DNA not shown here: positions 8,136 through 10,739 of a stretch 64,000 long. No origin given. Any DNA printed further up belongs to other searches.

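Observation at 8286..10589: HTH-NACHT STAND NTPase without C-terminal repeats (bacterial NACHT, possible antiphage sensor)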

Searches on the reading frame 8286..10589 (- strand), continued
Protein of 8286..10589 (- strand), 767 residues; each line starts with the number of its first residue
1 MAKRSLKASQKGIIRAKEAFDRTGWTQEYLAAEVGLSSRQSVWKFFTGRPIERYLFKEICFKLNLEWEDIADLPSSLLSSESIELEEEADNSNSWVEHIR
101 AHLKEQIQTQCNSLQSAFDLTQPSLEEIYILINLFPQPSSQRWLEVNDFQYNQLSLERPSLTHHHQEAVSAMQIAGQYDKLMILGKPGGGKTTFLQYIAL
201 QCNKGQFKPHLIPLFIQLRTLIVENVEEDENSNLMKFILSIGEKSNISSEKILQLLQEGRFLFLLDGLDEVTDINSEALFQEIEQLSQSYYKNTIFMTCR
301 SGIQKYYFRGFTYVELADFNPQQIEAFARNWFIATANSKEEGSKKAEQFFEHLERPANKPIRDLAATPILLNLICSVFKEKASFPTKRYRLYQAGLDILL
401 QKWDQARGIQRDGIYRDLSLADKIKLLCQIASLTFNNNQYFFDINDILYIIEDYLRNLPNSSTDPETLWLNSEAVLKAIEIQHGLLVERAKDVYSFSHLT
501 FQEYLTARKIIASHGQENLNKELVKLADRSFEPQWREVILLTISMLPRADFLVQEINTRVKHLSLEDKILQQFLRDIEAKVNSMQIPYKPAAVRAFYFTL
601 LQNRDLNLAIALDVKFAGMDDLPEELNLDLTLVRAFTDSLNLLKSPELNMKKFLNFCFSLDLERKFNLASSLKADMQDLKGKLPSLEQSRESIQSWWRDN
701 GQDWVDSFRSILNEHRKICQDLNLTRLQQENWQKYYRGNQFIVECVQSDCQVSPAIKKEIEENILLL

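Call 46: find_encoding_contigs(protein=P0026, flank=10000, max_places=2)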
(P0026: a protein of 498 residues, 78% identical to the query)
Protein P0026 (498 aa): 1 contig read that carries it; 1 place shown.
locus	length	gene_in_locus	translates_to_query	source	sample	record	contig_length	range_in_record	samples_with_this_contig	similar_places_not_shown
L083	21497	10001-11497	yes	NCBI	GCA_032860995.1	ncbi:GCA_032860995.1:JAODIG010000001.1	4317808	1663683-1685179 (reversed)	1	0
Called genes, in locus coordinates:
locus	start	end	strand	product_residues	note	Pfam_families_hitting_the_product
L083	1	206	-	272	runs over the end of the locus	-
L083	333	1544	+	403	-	PF00155:Aminotran_1_2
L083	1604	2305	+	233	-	PF01522:Polysacc_deac_1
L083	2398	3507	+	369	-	PF00291:PALP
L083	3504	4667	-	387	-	PF00016:RuBisCO_large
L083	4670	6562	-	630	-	PF17803:Cadherin_4, PF17892:Cadherin_5, PF17963:Big_9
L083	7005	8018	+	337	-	PF01408:GFO_IDH_MocA, PF02894:GFO_IDH_MocA_C, PF22725:GFO_IDH_MocA_C3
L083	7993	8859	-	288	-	PF01242:PTPS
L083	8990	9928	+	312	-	PF06574:FAD_syn, PF01687:Flavokinase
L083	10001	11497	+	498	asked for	PF05729:NACHT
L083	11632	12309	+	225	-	PF22727:NCH2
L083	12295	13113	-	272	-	PF12146:Hydrolase_4, PF00561:Abhydrolase_1, PF12697:Abhydrolase_6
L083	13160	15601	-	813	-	PF04932:Wzy_C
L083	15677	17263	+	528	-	PF00331:Glyco_hydro_10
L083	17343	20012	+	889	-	PF01624:MutS_I, PF05188:MutS_II, PF05192:MutS_III, PF05190:MutS_IV, PF00488:MutS_V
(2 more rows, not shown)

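Call 47: find_encoding_contigs(protein=P0002, flank=10000, max_places=2)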
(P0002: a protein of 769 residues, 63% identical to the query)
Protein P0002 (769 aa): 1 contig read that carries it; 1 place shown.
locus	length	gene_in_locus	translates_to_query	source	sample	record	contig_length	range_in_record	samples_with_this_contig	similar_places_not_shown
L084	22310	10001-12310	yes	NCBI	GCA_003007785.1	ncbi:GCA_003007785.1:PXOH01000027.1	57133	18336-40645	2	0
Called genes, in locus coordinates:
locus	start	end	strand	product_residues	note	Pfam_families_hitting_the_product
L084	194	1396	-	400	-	PF01383:CpcD, PF00667:FAD_binding_1 (faint), PF00175:NAD_binding_1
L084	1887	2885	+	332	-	PF00485:PRK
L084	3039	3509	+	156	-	PF01724:DUF29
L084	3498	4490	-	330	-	PF13641:Glyco_tranf_2_3, PF00535:Glycos_transf_2, PF13632:Glyco_trans_2_3 (faint)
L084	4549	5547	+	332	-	PF00535:Glycos_transf_2, PF10111:Glyco_tranf_2_2 (weak), PF02709:Glyco_transf_7C (weak)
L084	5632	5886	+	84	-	-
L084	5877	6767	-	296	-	PF00072:Response_reg, PF01590:GAF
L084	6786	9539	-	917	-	PF00512:HisKA, PF02518:HATPase_c, PF00072:Response_reg, PF01627:Hpt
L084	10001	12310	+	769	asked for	PF05729:NACHT, PF22727:NCH2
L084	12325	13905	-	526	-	PF02517:Rce1-like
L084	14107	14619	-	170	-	PF01470:Peptidase_C15 (weak)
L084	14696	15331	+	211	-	PF00117:GATase, PF07685:GATase_3, PF01174:SNO (faint)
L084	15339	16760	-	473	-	PF00069:Pkinase, PF07714:PK_Tyr_Ser-Thr, PF01636:APH (weak), PF00805:Pentapeptide (weak), PF00805:Pentapeptide, PF00805:Pentapeptide, PF13599:Pentapeptide_4, PF00805:Pentapeptide, +2 more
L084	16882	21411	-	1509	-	PF12419:DUF3670, PF14890:Intein_splicing, PF14528:LAGLIDADG_3, PF00176:SNF2-rel_dom, PF00271:Helicase_C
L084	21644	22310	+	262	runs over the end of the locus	PF13599:Pentapeptide_4 (weak), PF00805:Pentapeptide, PF13576:Pentapeptide_3 (weak), PF00805:Pentapeptide, PF13599:Pentapeptide_4 (weak), PF00805:Pentapeptide, PF00515:TPR_1 (faint), PF13414:TPR_11 (weak), +1 more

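Call 54: search_protein_families(library=pfam, proteins=[L048:2626-3279:-, L048:3387-4247:-, L048:4301-5581:-, L048:5757-6326:-, L048:13017-13583:+, L048:13611-15470:+, L048:15467-17278:+, L005:4472-7180:-, L021:10319-11203:-], max_evalue=0.0001)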
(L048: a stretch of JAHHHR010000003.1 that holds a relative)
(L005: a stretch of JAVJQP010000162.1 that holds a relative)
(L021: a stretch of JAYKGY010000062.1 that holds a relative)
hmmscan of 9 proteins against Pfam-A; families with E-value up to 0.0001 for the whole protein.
L048:2626-3279:- (217 aa): 1 family
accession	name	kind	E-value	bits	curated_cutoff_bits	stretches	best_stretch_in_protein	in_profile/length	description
PF02585.22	PIG-L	-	1.3e-12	48.7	28.2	1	17-131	1-127/129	GlcNAc-PI de-N-acetylase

L048:3387-4247:- (286 aa): 1 family
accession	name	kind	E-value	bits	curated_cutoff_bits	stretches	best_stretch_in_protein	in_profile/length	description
PF00483.29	NTP_transferase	-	6e-12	46.1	21.2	1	3-209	2-203/245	Nucleotidyl transferase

L048:4301-5581:- (426 aa): 5 families
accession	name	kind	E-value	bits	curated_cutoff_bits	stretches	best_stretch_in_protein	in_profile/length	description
PF08484.17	Methyltransf_14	-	3.6e-68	228.8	23.5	1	262-420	2-160/160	C-methyltransferase C-terminal domain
PF08421.16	Methyltransf_13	-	1.9e-26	92.4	31.3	1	21-82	1-62/62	Putative zinc binding domain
PF13489.12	Methyltransf_23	-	1.1e-12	48.4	27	1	102-254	9-161/164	Methyltransferase domain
PF08242.18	Methyltransf_12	-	1.4e-07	32.6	30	1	119-211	1-98/98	Methyltransferase domain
PF08241.18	Methyltransf_11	-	2e-06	28.8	21.2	1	120-211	2-93/95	Methyltransferase domain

L048:5757-6326:- (189 aa): 1 family
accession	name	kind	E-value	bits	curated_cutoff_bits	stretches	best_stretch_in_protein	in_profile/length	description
PF00908.23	dTDP_sugar_isom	-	8.1e-63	211.6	27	1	5-175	1-167/168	dTDP-4-dehydrorhamnose 3,5-epimerase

L048:13017-13583:+ (188 aa): 0 families

L048:13611-15470:+ (619 aa): 4 families
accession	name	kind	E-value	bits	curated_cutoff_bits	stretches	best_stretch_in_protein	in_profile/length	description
PF00664.28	ABC_membrane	-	4.2e-38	132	28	1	35-323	1-273/274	ABC transporter transmembrane region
PF00005.33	ABC_tran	-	2e-34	119.6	25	1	390-539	1-137/137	ABC transporter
PF02463.25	SMC_N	-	1.5e-07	31.5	40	1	510-582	136-212/220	RecF/RecN/SMC N terminal domain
PF13304.12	AAA_21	-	4.8e-06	27.3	27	0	511-565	238-295/304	AAA domain, putative AbiEii toxin, Type IV TA system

L048:15467-17278:+ (603 aa): 5 families
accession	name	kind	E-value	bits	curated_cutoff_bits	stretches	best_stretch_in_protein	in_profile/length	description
PF00664.28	ABC_membrane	-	5.8e-39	134.9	28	1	20-306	2-273/274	ABC transporter transmembrane region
PF00005.33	ABC_tran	-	2.2e-34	119.4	25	1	373-522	1-137/137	ABC transporter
PF02463.25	SMC_N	-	7e-07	29.3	40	1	419-564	116-211/220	RecF/RecN/SMC N terminal domain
PF13304.12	AAA_21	-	1.3e-06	29.2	27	0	494-548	238-295/304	AAA domain, putative AbiEii toxin, Type IV TA system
PF13191.12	AAA_16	-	9.8e-05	23.3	32.6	0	381-538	23-157/167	AAA ATPase domain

L005:4472-7180:- (902 aa): 4 families
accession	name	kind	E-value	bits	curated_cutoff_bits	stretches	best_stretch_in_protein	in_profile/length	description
PF25137.1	ADH_Fe_C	-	2.4e-57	194.2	27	1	653-867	1-194/194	Fe-containing alcohol dehydrogenase family, C-terminal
PF00465.25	Fe-ADH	-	7.4e-45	153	31.3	1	465-642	1-168/168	Iron-containing alcohol dehydrogenase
PF00171.27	Aldedh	-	2.9e-27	95.8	23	1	12-278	25-292/461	Aldehyde dehydrogenase family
PF13685.12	Fe-ADH_2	-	6.5e-08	33.2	28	1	474-561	9-93/149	Iron-containing alcohol dehydrogenase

L021:10319-11203:- (294 aa): 0 families

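Call 76: search_protein_families(library=pfam, proteins=[L010:2642-3676:-, L010:1455-2426:+, L010:10434-13940:+], max_evalue=0.0001)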
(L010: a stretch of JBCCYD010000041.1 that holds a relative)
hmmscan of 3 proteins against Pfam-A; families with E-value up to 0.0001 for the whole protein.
L010:2642-3676:- (344 aa): 3 families
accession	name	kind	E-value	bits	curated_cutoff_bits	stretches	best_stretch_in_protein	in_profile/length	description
PF00535.33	Glycos_transf_2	-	5.9e-41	140.6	23.3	1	5-164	1-166/168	Glycosyl transferase family 2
PF10111.15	Glyco_tranf_2_2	-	7.4e-20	72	27.3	1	5-239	1-238/276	Glycosyltransferase like family 2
PF13641.12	Glyco_tranf_2_3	-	1.6e-14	54.9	27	1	4-126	3-131/230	Glycosyltransferase like family 2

L010:1455-2426:+ (323 aa): 2 families
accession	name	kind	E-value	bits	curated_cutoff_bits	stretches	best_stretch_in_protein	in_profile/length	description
PF00892.27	EamA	-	8.6e-32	110.7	28.2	2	182-315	2-133/135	EamA-like transporter family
PF03151.22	TPT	-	5e-08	33.1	30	1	58-235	43-202/291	Triose-phosphate Transporter family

L010:10434-13940:+ (1168 aa): 6 families
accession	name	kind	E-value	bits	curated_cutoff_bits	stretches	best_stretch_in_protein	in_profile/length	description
PF17517.7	IgGFc_binding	-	3.5e-31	109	25.6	1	661-947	10-295/297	IgGFc binding protein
PF13448.11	DUF4114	-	8.4e-26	91.2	27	2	315-404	1-84/85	Domain of unknown function (DUF4114)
PF17963.7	Big_9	-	1.1e-23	84.4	23.6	2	424-520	2-88/89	Bacterial Ig domain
PF17892.7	Cadherin_5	-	3.1e-17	62.7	26.5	2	427-522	6-97/98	Cadherin-like domain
PF17803.7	Cadherin_4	-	9.5e-10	39.3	25.1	1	422-475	10-62/71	Bacterial cadherin-like domain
PF00353.25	HemolysinCabind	-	2.7e-05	24.5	23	0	1057-1092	1-36/36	RTX calcium-binding nonapeptide repeat (4 copies)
